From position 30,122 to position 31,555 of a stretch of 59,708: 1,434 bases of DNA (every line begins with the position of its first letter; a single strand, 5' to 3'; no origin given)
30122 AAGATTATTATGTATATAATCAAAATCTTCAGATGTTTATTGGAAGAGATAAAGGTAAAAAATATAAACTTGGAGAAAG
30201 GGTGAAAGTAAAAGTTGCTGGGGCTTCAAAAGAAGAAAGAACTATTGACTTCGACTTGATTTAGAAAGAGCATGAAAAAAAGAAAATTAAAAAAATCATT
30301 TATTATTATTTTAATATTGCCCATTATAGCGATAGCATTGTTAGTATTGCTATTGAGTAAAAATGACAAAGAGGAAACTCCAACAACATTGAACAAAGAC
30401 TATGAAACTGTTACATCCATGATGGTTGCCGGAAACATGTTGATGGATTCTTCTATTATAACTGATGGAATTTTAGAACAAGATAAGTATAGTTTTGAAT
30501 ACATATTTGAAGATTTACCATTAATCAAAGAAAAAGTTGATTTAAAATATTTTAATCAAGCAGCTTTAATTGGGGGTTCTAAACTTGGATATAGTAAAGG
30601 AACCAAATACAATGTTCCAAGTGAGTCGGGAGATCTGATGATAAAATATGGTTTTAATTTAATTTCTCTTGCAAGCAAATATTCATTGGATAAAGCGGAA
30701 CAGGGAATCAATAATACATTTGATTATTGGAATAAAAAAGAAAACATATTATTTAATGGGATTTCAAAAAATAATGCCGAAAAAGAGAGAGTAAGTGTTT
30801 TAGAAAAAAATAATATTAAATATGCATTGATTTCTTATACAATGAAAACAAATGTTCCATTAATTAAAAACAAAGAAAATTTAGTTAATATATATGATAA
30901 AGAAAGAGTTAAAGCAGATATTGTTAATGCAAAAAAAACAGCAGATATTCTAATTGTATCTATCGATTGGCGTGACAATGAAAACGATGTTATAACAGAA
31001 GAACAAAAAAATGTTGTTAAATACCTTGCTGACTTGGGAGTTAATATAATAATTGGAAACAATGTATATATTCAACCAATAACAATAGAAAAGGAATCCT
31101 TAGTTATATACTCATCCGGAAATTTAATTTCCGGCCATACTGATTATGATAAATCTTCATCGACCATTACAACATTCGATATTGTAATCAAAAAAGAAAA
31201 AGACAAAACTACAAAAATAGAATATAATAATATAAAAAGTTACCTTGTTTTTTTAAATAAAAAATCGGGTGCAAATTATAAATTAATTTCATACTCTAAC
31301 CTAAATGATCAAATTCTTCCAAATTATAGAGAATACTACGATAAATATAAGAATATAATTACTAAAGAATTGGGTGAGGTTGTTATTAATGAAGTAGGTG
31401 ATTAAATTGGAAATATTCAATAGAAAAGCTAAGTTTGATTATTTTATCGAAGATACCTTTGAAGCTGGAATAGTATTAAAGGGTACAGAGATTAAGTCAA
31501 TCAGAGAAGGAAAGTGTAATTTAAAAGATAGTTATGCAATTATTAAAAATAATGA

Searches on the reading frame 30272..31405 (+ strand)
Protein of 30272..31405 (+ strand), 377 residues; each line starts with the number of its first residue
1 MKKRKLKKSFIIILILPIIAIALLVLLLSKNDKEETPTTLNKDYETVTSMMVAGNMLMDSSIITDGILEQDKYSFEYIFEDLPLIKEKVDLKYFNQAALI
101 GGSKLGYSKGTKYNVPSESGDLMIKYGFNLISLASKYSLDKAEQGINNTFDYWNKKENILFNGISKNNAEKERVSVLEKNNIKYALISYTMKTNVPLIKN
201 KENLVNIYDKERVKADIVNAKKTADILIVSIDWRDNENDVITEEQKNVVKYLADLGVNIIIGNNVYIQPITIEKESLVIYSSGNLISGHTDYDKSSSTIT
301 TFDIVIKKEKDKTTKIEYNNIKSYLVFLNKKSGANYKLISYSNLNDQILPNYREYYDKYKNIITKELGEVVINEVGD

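Call 69: search_protein_families(library=pfam, proteins=[window:30272-31405:+], max_evalue=0.00001)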
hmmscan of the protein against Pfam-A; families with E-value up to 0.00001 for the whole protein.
window:30272-31405:+ (377 aa): 1 family
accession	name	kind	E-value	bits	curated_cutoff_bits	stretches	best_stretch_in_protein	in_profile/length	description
PF09587.15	PGA_cap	-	5.4e-41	141.2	27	1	50-288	2-254/255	Bacterial capsule synthesis protein PGA_cap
